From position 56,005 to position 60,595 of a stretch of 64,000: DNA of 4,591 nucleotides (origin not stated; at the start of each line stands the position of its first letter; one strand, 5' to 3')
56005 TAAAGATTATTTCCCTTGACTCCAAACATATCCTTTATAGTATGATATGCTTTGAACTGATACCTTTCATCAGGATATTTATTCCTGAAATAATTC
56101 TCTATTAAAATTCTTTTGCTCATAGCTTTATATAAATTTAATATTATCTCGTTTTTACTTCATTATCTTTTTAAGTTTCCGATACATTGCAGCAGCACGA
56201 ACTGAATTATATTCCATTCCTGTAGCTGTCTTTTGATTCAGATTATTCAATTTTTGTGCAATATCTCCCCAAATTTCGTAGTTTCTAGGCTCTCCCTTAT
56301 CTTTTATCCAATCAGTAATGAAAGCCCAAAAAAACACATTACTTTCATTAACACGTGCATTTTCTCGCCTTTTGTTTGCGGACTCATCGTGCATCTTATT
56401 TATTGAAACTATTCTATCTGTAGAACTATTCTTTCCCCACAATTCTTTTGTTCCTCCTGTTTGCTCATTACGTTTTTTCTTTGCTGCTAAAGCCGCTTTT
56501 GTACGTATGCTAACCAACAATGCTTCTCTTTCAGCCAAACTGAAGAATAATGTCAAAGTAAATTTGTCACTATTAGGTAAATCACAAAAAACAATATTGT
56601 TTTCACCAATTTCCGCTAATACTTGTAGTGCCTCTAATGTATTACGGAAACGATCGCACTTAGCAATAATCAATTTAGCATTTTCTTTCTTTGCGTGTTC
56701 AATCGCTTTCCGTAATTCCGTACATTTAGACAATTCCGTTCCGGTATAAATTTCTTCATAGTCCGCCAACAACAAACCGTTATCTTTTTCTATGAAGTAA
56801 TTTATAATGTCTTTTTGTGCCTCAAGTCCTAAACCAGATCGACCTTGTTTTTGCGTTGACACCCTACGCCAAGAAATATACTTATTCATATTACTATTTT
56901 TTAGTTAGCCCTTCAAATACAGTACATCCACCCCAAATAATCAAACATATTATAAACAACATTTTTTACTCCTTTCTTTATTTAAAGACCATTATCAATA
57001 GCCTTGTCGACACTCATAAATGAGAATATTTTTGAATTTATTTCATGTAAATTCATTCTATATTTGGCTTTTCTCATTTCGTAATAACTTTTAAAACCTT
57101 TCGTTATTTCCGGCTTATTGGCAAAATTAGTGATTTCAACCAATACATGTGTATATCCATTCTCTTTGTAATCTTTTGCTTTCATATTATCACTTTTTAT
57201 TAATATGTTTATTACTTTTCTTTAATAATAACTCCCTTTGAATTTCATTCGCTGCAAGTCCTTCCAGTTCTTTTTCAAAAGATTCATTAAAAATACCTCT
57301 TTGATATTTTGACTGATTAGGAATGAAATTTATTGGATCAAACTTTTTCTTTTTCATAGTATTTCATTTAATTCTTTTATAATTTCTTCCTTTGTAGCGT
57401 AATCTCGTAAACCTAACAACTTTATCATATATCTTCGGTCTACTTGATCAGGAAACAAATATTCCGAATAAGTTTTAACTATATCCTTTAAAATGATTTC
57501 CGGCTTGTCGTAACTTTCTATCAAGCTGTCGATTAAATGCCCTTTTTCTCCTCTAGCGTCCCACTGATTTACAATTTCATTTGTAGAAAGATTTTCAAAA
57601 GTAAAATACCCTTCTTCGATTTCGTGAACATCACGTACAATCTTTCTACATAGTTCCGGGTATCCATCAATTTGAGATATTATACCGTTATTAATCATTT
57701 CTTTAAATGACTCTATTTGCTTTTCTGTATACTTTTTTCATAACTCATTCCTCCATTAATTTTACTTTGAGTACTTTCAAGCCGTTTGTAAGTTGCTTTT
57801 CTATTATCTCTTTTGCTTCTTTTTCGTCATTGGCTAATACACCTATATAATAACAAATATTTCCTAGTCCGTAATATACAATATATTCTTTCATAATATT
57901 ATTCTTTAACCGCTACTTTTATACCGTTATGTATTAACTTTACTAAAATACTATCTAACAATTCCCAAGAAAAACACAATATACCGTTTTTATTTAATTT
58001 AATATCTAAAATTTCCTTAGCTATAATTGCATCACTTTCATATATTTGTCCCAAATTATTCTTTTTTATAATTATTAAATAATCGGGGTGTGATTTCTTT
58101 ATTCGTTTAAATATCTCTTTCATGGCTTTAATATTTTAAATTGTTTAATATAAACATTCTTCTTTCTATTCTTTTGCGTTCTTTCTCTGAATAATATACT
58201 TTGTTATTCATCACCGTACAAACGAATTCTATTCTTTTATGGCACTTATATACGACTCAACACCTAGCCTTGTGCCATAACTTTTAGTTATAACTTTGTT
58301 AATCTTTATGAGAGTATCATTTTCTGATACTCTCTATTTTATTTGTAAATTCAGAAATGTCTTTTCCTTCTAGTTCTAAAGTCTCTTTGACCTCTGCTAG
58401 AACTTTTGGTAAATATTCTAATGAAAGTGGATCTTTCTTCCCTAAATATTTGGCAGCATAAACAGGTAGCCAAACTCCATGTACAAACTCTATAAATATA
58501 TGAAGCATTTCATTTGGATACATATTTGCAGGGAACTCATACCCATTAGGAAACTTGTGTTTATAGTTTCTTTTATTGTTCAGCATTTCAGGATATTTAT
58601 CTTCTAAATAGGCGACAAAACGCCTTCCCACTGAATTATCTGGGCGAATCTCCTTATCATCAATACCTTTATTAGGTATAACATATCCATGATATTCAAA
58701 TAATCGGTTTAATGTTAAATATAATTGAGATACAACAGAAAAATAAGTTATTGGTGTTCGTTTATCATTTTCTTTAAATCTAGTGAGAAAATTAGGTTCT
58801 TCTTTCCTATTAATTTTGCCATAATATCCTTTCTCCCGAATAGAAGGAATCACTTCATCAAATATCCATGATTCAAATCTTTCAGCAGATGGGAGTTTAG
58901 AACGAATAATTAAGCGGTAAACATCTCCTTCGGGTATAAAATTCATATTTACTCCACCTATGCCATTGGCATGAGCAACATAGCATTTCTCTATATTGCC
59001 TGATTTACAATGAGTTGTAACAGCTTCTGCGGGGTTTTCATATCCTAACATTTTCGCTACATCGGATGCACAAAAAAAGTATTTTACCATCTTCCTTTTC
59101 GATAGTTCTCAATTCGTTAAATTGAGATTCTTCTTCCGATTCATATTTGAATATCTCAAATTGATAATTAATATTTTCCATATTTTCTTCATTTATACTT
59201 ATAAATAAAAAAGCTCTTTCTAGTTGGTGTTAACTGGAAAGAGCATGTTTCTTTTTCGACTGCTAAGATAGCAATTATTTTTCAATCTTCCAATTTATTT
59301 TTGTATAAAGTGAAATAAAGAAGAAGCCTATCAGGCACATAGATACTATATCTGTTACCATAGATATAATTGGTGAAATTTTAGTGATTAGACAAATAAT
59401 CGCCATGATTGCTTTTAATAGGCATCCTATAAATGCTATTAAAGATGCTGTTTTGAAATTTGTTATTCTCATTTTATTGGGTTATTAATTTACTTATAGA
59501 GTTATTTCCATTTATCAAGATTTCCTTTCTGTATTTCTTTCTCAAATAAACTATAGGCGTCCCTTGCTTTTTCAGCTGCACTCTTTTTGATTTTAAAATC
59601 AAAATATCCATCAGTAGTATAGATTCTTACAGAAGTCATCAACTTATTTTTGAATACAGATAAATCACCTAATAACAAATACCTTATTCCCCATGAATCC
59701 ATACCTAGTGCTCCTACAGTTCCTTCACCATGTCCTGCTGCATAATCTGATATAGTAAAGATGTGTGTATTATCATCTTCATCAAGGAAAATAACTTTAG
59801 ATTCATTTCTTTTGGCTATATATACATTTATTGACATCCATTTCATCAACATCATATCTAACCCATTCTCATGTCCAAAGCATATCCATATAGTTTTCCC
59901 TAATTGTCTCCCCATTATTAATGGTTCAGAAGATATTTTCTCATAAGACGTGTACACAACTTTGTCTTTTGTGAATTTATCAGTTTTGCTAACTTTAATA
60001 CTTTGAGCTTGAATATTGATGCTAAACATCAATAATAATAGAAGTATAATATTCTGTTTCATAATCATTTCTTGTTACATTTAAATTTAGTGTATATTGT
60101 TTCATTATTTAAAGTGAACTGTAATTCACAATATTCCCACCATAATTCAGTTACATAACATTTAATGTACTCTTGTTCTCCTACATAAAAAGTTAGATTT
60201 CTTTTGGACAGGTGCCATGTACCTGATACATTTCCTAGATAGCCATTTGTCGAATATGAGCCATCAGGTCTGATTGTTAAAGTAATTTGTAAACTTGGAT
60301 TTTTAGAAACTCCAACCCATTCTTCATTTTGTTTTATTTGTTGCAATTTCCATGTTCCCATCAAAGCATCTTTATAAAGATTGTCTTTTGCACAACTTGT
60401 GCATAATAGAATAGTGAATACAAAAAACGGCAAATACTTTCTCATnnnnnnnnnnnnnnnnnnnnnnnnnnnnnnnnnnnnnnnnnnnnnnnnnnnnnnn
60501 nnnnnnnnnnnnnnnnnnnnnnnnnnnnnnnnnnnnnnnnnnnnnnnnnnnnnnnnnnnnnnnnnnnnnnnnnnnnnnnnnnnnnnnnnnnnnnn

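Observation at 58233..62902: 4.65-kb cargo transposon with exact 8-bp target-site duplication inserted in the phage accessory region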

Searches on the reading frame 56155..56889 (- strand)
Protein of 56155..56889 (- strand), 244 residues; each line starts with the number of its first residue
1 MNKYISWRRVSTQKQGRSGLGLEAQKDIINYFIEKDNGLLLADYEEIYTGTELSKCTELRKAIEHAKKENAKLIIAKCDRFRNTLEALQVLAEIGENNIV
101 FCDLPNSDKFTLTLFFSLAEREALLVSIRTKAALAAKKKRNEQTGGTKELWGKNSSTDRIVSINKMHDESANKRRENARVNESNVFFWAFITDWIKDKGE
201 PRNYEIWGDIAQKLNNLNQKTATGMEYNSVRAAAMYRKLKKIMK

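Call 56: search_protein_families(library=phrogs, proteins=[window:56155-56889:-], max_evalue=0.00001)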
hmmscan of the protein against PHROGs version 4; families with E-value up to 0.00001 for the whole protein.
window:56155-56889:- (244 aa): 1 family
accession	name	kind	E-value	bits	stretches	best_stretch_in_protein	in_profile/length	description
phrog_125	-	DNA, RNA and nucleotide metabolism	1.5e-17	65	1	1-171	19-180/254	DNA invertase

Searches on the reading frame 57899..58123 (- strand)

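Call 7: search_protein_families(library=pfam, proteins=[window:57899-58123:-], max_evalue=0.01)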
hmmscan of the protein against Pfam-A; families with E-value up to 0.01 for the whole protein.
window:57899-58123:- (74 aa): 1 family
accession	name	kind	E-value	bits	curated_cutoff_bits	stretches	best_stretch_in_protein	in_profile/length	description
PF01624.25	MutS_I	-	6.5e-07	30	20.6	1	1-73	3-83/113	MutS domain I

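Call 39: search_protein_families(library=phrogs, proteins=[window:57899-58123:-], max_evalue=0.001)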
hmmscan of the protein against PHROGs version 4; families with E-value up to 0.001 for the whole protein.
window:57899-58123:- (74 aa): 0 families

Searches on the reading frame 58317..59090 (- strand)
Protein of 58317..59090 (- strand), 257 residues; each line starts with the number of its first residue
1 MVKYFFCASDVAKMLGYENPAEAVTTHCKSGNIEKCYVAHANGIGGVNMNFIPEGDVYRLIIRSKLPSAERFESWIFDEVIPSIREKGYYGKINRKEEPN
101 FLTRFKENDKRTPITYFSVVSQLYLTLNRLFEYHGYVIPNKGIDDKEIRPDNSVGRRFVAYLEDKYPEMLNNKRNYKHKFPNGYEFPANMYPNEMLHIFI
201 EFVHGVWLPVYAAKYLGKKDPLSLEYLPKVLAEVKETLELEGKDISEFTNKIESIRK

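Call 7: search_protein_families(library=pfam, proteins=[window:58317-59090:-], max_evalue=0.01)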
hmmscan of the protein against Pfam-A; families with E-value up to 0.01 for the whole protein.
window:58317-59090:- (257 aa): 1 family
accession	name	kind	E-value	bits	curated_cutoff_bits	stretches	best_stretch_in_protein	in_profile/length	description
PF02498.22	Bro-N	-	1.4e-18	67.8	25.6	1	3-82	11-96/96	BRO family, N-terminal domain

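Call 38: search_protein_families(library=ncbifam, proteins=[window:58317-59090:-], max_evalue=0.01)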
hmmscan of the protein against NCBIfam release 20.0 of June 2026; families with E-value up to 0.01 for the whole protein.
window:58317-59090:- (257 aa): 0 families

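Call 39: search_protein_families(library=phrogs, proteins=[window:58317-59090:-], max_evalue=0.001)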
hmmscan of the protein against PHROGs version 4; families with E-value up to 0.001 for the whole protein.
window:58317-59090:- (257 aa): 13 families
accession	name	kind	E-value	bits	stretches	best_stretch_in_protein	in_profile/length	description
phrog_130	-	transcription regulation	6.4e-28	99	1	5-102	180-276/480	anti-repressor Ant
phrog_2899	-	transcription regulation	2.1e-26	94.1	1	4-97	27-118/263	anti-repressor Ant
phrog_463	-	transcription regulation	6.6e-24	85.8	1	5-100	25-120/250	anti-repressor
phrog_2593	-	transcription regulation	9.3e-23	82.3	1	5-95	42-138/255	anti-repressor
phrog_5060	-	transcription regulation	3.6e-19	70.7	1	4-95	27-123/224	anti-repressor Ant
phrog_25722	-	unknown function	1.2e-18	68.3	1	4-91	25-109/150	-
phrog_6287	-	moron, auxiliary metabolic gene and host takeover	4.9e-17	63.1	1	96-221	154-279/304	BstA abortive infection system, replication inhibitor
phrog_245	-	transcription regulation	4.7e-16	60.2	1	5-89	61-142/319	anti-repressor Ant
phrog_2011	-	transcription regulation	2.8e-15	57.8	1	4-101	24-125/275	anti-repressor Ant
phrog_7940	-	unknown function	2e-12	48.2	1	5-92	24-109/252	-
phrog_9976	-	transcription regulation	3.7e-10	41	1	4-89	20-103/188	anti-repressor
phrog_2977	-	transcription regulation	1.1e-08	35.9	1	5-67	84-148/150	anti-repressor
phrog_34000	-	unknown function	4.3e-05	24.4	1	5-87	36-122/194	-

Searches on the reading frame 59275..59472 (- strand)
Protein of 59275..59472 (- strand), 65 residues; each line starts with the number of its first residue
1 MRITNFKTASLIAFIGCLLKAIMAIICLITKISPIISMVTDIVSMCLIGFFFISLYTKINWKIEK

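Call 7: search_protein_families(library=pfam, proteins=[window:59275-59472:-], max_evalue=0.01)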
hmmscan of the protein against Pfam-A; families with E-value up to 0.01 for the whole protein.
window:59275-59472:- (65 aa): 0 families

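Call 38: search_protein_families(library=ncbifam, proteins=[window:59275-59472:-], max_evalue=0.01)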
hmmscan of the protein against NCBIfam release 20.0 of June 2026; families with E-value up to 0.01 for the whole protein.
window:59275-59472:- (65 aa): 0 families

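Call 39: search_protein_families(library=phrogs, proteins=[window:59275-59472:-], max_evalue=0.001)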
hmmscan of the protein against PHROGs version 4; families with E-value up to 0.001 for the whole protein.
window:59275-59472:- (65 aa): 0 families

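Call 42: search_protein_families(library=padloc, proteins=[window:59275-59472:-], max_evalue=0.01)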
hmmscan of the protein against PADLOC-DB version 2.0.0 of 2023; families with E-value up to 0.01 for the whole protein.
window:59275-59472:- (65 aa): 0 families

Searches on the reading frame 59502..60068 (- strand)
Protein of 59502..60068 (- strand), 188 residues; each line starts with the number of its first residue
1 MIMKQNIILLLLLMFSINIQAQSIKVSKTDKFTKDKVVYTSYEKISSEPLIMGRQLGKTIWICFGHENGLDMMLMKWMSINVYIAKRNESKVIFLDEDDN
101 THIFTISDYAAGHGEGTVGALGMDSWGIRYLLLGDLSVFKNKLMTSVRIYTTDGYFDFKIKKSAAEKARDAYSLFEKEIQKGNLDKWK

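Call 7: search_protein_families(library=pfam, proteins=[window:59502-60068:-], max_evalue=0.01)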
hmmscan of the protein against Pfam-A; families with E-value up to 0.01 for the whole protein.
window:59502-60068:- (188 aa): 0 families

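Call 38: search_protein_families(library=ncbifam, proteins=[window:59502-60068:-], max_evalue=0.01)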
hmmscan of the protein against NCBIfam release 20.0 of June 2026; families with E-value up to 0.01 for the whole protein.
window:59502-60068:- (188 aa): 0 families

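Call 39: search_protein_families(library=phrogs, proteins=[window:59502-60068:-], max_evalue=0.001)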
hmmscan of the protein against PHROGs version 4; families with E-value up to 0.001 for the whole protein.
window:59502-60068:- (188 aa): 0 families

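Call 42: search_protein_families(library=padloc, proteins=[window:59502-60068:-], max_evalue=0.01)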
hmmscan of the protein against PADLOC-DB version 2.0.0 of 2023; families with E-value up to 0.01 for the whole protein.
window:59502-60068:- (188 aa): 0 families

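Call 67: find_homologous_proteins(query=window:59502-60068:-, max_evalue=0.00001)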
Query window:59502-60068:- (188 aa): 63 proteins with E <= 0.00001 among 111 candidates.
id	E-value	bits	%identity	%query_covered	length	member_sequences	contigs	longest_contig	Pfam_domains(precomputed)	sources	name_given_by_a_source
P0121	9.3e-119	412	99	100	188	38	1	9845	-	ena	-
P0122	6.3e-118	409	99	100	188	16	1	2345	-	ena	-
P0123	2.3e-114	398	96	100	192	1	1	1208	-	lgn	-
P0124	2.5e-111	388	94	99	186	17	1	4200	-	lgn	-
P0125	9.9e-102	356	91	96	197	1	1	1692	-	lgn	-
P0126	1.2e-101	356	89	93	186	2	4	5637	-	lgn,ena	-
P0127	4.4e-100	351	90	96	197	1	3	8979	-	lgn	-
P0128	1.4e-93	330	82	98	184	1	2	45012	-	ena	-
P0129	7.7e-87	308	78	100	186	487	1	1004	-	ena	-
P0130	4.1e-86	306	76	99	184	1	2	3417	-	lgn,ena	-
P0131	2.8e-85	303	76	99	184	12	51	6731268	-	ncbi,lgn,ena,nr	ncbi:hypothetical protein NXW74_12540 [Bacteroides ovatus]|nr:hypothetical protein NXW74_12540 [Bact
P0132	2.1e-84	300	100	72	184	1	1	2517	-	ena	-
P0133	3.1e-84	299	76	99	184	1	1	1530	-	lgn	-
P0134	3.2e-84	299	76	99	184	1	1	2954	-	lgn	-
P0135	9.0e-84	298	75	99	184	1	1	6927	-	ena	-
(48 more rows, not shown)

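Call 72: predict_structure(alignment_id=A5)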
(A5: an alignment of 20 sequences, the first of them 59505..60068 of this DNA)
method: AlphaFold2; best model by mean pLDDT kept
length: 188 residues; sequences in the alignment: 20
mean_pLDDT: 81.5   pTM: 0.76
mean pLDDT of the five models: 81.5, 80.5, 80.5, 79.3, 79.2
residues with pLDDT >= 90: 81; 70-90: 63; 50-70: 34; < 50: 10
segments of 3 or more residues with pLDDT < 50: 52-56, 186-188
pLDDT, mean of each block of 10 residues (from residue 1): 67 58 77 85 79 58 91 89 82 97 95 71 75 95 94 90 93 91 55
secondary structure, 60 per line:
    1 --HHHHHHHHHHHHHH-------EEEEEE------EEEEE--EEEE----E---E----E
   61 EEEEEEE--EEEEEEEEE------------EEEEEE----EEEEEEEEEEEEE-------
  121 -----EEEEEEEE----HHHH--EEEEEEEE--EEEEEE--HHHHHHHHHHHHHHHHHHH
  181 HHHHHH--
elements in order: H3-16 E24-29 E36-40 E43-46 E60-67 E70-78 E91-96 E101-113 E126-133 H138-141 E144-151 E154-159 H162-186

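Call 75: fold_search(model_id=the predicted structure, library=pdb)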
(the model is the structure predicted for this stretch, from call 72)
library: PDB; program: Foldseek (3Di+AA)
matches with E <= 10: 961; with E <= 0.001: 0
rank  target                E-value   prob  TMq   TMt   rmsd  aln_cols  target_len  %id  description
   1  7dm0_A                4.5e-02  0.33  0.21  0.23  20.6       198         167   11  Biofilm associated protein - C region (released 2021-12-15)
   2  2f1e_MODEL_1_A        8.5e-02  0.23  0.19  0.25  14.0       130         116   15  Solution structure of ApaG protein (released 2006-10-24)
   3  1lmi                  1.1e-01  0.35  0.22  0.28  15.7       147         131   15  1.5 ANGSTROM RESOLUTION CRYSTAL STRUCTURE OF A SECRETED PROTEIN FROM MYCOBACTERIUM TUBERCULOSIS-MPT63 (released 2002-12-04)
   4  9hv1_L                1.2e-01  0.18  0.19  0.17  18.6       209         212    9  Crystal structure of tri-specific FMDV mAb-17 Fab (released 2026-01-14)
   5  1tza_A                1.4e-01  0.18  0.19  0.23  14.8       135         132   13  X-ray structure of Northeast Structural Genomics Consortium target SoR45 (released 2004-07-27)
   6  8t9y_L                1.5e-01  0.44  0.27  0.25  18.1       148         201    9  Structure of VHH-Fab complex with engineered Elbow FNQIKG and Crystal Kappa regions (released 2023-11-29)
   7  9hv8_L                1.5e-01  0.18  0.21  0.19  18.4       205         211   10  Crystal structure of tri-specific FMDV mAb-49 Fab (released 2026-01-14)
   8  6fy2_L                1.6e-01  0.13  0.18  0.16  18.1       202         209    7  Crystal structure of a V2p-reactive RV144 vaccine-like antibody, CAP228-16H, in complex with a heterologous CAP225 V1V (released 2018-09-05)
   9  3nrf_B                1.7e-01  0.15  0.18  0.26  13.3       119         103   10  Crystal structure of an apag protein (PA1934) from pseudomonas aeruginosa pao1 at 1.50 A resolution (released 2010-07-28)
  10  9hv2_B                1.9e-01  0.15  0.20  0.18  18.7       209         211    9  Crystal structure of tri-specific FMDV mAb-34 Fab (released 2026-01-14)
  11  8yhx_A                2.0e-01  0.30  0.21  0.08  13.4       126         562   13  Cryo-EM structure of the trimeric HerA (released 2024-11-06)
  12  8vua_G                2.0e-01  0.16  0.21  0.19  19.0       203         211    7  Structure of FabS1CE1-EPR-1, an elbow-locked high affinity antibody for the erythropoeitin receptor (released 2024-07-10)
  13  1tza_B                2.1e-01  0.12  0.18  0.22  13.8       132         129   14  X-ray structure of Northeast Structural Genomics Consortium target SoR45 (released 2004-07-27)
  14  7u04_L                2.2e-01  0.14  0.20  0.18  18.3       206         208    7  IOMA class antibody ACS101 (released 2022-08-24)
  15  6b3d_L                2.2e-01  0.07  0.13  0.12  18.8       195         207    9  Crystal structure of anti-HIV antibody PGT128 in complex with a bacterially derived synthetic mimetic of Man9. (released 2017-12-06)
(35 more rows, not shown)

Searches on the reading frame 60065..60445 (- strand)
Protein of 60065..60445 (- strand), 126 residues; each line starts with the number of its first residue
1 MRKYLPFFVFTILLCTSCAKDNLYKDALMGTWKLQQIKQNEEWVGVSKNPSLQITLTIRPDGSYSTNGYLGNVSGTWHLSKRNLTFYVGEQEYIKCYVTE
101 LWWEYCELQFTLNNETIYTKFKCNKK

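Call 7: search_protein_families(library=pfam, proteins=[window:60065-60445:-], max_evalue=0.01)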
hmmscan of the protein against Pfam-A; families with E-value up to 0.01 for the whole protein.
window:60065-60445:- (126 aa): 3 families
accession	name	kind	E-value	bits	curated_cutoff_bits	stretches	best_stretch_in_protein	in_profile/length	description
PF13648.12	Lipocalin_4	-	1.8e-05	25.9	22.4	1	28-101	1-82/89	Lipocalin-like domain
PF16369.11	GH43_C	-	3.6e-05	24.6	23.4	1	22-106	11-81/100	C-terminal lipocalin-like domain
PF16585.11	Lipocalin_8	-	0.0042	18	27.2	0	13-39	1-27/135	Lipocalin-like domain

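Call 38: search_protein_families(library=ncbifam, proteins=[window:60065-60445:-], max_evalue=0.01)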
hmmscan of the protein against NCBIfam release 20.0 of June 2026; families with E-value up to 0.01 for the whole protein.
window:60065-60445:- (126 aa): 0 families

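Call 39: search_protein_families(library=phrogs, proteins=[window:60065-60445:-], max_evalue=0.001)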
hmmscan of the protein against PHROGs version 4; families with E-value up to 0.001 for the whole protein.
window:60065-60445:- (126 aa): 0 families

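Call 42: search_protein_families(library=padloc, proteins=[window:60065-60445:-], max_evalue=0.01)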
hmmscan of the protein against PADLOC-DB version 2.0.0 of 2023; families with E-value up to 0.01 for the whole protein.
window:60065-60445:- (126 aa): 0 families
